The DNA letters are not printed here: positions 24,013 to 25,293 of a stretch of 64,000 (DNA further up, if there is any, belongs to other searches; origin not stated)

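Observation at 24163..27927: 1254-aa enzyme with two GT2 domains, an extra N-terminal GT-B/CgeB-like domain and two TPR blocks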

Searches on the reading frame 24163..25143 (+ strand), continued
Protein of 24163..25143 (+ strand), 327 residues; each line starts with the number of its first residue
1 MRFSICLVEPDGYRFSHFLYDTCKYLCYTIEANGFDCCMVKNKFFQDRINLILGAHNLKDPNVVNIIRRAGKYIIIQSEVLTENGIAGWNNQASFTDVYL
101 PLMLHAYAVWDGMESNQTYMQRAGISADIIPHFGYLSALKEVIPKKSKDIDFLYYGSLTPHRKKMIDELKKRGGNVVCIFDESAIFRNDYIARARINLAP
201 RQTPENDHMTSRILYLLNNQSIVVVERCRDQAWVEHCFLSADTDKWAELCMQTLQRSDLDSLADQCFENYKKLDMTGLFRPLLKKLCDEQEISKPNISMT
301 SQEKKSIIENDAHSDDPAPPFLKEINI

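Call 61: find_encoding_contigs(protein=P0136, flank=10000, max_places=2)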
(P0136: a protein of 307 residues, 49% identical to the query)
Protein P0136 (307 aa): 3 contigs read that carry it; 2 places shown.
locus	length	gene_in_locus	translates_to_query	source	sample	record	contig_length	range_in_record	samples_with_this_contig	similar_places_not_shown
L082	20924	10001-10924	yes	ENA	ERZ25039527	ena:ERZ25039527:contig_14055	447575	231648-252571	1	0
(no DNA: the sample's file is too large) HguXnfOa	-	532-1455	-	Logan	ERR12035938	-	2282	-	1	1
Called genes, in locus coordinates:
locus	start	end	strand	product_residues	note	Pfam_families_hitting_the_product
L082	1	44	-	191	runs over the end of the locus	-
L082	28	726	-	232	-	PF02771:Acyl-CoA_dh_N, PF02770:Acyl-CoA_dh_M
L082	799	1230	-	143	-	PF02803:Thiolase_C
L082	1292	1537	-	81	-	PF00108:Thiolase_N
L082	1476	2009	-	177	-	PF00108:Thiolase_N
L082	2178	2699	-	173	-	-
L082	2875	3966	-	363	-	PF02012:BNR (faint), PF21471:Reelin_subrepeat-B (faint), PF13088:BNR_2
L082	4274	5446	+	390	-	PF21710:Spt6_S1 (faint), PF00575:S1 (weak), PF13509:S1_2 (faint), PF00575:S1, PF23459:S1_RRP5 (weak), PF00575:S1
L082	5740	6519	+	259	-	PF00483:NTP_transferase, PF12804:NTP_transf_3 (weak)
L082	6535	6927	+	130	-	PF04321:RmlD_sub_bind (weak), PF01073:3Beta_HSD (weak), PF01370:Epimerase, PF02719:Polysacc_synt_2, PF16363:GDP_Man_Dehyd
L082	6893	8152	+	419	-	PF16363:GDP_Man_Dehyd (weak), PF00908:dTDP_sugar_isom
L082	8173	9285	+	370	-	PF01041:DegT_DnrJ_EryC1, PF00155:Aminotran_1_2 (weak)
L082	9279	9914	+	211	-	PF25084:LbH_EIF2B (weak), PF25087:GMPPB_C (faint), PF00132:Hexapep (weak)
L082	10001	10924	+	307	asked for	-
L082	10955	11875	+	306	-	PF01370:Epimerase, PF02719:Polysacc_synt_2 (weak), PF04321:RmlD_sub_bind (weak), PF16363:GDP_Man_Dehyd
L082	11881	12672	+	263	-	-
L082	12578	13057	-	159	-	-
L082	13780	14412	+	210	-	-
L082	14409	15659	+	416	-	PF04055:Radical_SAM (weak)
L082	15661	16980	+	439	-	PF13524:Glyco_trans_1_2 (faint), PF00534:Glycos_transf_1, PF13692:Glyco_trans_1_4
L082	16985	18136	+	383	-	PF13489:Methyltransf_23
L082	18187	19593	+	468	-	PF02310:B12-binding, PF04055:Radical_SAM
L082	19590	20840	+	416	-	PF22674:C2185-like_N (weak), PF04055:Radical_SAM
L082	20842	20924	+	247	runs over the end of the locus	PF00106:adh_short, PF13561:adh_short_C2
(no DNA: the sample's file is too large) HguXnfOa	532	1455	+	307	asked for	-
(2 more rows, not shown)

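Call 62: find_encoding_contigs(protein=P0123, flank=10000, max_places=2)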
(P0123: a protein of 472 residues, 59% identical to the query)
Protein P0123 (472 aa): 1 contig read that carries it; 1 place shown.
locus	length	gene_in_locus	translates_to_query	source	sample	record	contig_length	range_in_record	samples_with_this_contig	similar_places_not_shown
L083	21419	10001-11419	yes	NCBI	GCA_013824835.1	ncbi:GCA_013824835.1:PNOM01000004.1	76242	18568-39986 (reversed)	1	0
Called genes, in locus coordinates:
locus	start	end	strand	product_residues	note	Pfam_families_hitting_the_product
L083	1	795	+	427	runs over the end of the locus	PF04055:Radical_SAM (weak)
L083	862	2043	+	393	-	PF04055:Radical_SAM (weak)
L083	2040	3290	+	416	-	PF04055:Radical_SAM (weak)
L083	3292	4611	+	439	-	PF00534:Glycos_transf_1, PF13692:Glyco_trans_1_4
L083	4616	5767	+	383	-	PF13489:Methyltransf_23, PF07021:MetW (weak)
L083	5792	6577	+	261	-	PF05050:Methyltransf_21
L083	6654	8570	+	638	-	PF02310:B12-binding, PF04055:Radical_SAM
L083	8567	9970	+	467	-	PF02310:B12-binding, PF04055:Radical_SAM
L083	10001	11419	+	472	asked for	PF13414:TPR_11 (faint), PF13432:TPR_16 (faint), PF14561:TPR_20 (faint), PF23914:TPR_CcmH_CycH (weak), PF13371:TPR_9 (weak), PF14559:TPR_19, PF13424:TPR_12 (weak), PF14559:TPR_19 (weak), +9 more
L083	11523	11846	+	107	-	-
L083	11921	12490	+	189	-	PF00072:Response_reg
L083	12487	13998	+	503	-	PF00072:Response_reg, PF13185:GAF_2 (faint), PF13492:GAF_3, PF13487:HD_5, PF01966:HD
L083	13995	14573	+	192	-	PF07238:PilZ (weak)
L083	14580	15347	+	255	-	PF20560:MotA_N, PF01618:MotA_ExbB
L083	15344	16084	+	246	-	PF13677:MotB_plug, PF00691:OmpA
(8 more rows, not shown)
